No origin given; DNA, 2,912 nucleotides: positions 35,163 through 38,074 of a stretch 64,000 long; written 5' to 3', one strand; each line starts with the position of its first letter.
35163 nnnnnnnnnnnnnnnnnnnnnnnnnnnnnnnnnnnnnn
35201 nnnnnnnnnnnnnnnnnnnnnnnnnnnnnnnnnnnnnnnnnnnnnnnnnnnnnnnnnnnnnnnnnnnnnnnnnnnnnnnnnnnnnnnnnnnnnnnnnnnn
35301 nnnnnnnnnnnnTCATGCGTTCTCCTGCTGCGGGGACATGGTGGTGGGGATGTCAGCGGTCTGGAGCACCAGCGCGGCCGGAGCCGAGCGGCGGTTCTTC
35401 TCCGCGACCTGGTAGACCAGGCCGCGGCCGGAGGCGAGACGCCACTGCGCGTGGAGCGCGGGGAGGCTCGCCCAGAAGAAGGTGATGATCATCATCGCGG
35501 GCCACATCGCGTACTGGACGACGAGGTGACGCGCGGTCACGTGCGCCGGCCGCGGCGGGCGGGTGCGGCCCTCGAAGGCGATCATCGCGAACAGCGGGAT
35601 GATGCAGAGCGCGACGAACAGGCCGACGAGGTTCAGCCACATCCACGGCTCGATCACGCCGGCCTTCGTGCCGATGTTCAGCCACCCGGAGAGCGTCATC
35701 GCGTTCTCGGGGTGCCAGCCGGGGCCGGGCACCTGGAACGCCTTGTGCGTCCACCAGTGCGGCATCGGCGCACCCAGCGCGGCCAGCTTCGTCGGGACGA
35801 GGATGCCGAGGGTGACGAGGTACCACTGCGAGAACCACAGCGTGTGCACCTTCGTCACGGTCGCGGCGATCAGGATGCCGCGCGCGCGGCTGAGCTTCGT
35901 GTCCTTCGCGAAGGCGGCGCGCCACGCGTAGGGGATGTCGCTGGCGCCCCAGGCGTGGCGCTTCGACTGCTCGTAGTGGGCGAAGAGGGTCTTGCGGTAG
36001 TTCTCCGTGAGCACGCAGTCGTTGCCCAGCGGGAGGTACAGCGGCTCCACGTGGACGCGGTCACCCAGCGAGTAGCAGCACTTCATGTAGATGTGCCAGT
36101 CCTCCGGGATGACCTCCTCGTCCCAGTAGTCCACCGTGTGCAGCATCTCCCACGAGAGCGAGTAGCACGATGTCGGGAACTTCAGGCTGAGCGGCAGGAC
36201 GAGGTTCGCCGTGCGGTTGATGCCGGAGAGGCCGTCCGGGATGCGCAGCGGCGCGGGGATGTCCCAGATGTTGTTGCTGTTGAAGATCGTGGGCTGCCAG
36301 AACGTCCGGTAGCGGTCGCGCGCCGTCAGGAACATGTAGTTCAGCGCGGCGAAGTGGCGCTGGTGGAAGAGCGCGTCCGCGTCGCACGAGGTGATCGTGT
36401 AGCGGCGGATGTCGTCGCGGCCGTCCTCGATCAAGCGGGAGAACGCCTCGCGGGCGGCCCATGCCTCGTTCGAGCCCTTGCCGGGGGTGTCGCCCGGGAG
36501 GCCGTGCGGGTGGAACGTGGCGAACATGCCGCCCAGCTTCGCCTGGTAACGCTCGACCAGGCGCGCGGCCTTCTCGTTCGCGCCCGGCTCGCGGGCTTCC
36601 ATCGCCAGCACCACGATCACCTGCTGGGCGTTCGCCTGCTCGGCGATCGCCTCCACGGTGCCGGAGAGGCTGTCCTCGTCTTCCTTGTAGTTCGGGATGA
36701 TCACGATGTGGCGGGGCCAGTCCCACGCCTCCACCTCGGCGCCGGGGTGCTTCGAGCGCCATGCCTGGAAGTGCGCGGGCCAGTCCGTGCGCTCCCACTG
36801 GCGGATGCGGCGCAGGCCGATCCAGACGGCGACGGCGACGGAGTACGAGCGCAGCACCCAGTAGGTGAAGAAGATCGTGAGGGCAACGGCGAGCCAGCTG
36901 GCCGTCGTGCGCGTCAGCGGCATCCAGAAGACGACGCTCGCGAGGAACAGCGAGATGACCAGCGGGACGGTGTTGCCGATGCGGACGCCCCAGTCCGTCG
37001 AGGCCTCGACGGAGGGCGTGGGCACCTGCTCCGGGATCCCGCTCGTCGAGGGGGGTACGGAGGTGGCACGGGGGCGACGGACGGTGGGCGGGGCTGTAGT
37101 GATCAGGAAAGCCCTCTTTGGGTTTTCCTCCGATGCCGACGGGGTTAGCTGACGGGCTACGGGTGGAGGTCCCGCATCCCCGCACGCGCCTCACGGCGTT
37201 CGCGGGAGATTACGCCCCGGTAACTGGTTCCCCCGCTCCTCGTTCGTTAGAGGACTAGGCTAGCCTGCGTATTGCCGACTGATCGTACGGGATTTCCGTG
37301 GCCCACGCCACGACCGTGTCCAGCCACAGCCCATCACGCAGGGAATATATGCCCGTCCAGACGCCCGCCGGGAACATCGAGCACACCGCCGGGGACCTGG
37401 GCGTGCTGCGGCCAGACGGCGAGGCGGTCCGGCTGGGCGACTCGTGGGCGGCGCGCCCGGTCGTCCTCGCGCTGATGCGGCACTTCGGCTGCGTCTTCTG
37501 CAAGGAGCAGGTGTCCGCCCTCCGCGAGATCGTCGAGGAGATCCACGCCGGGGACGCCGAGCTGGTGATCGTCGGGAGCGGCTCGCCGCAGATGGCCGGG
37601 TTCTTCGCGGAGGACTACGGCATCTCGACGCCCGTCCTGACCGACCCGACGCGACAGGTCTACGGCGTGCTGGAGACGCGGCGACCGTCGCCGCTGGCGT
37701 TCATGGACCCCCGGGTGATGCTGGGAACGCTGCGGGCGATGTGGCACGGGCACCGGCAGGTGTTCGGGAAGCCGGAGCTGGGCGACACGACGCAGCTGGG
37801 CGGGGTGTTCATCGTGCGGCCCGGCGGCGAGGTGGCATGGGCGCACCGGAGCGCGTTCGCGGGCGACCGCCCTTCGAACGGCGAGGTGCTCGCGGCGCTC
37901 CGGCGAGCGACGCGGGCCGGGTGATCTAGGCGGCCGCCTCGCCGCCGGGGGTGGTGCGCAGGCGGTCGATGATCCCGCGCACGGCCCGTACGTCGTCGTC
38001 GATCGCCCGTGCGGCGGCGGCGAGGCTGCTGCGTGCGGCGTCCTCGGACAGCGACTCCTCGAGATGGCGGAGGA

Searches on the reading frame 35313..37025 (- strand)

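Call 6: search_protein_families(library=pfam, proteins=[window:35313-37025:-])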
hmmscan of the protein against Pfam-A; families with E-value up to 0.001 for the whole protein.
window:35313-37025:- (570 aa): 1 family
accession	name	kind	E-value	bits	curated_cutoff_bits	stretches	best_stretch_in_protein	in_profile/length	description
PF13632.12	Glyco_trans_2_3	-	1.2e-05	25.7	27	1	280-424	69-184/198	Glycosyl transferase family group 2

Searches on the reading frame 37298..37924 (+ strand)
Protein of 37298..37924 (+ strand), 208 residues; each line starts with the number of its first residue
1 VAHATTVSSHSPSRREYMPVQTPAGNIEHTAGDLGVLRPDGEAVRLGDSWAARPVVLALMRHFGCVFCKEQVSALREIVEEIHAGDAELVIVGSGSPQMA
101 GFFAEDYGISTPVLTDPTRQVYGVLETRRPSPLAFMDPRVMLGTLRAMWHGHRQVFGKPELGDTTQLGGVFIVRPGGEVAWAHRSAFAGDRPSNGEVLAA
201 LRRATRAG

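Call 6: search_protein_families(library=pfam, proteins=[window:37298-37924:+])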
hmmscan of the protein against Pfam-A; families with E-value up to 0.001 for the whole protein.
window:37298-37924:+ (208 aa): 3 families
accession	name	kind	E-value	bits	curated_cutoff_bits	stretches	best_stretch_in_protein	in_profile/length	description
PF13911.12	AhpC-TSA_2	-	7.1e-16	59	27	1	75-185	2-112/114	AhpC/TSA antioxidant enzyme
PF00578.27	AhpC-TSA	-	5.6e-11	42.9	26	1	29-163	3-105/124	AhpC/TSA family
PF08534.16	Redoxin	-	1.6e-06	28.4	26.6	1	39-121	16-98/148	Redoxin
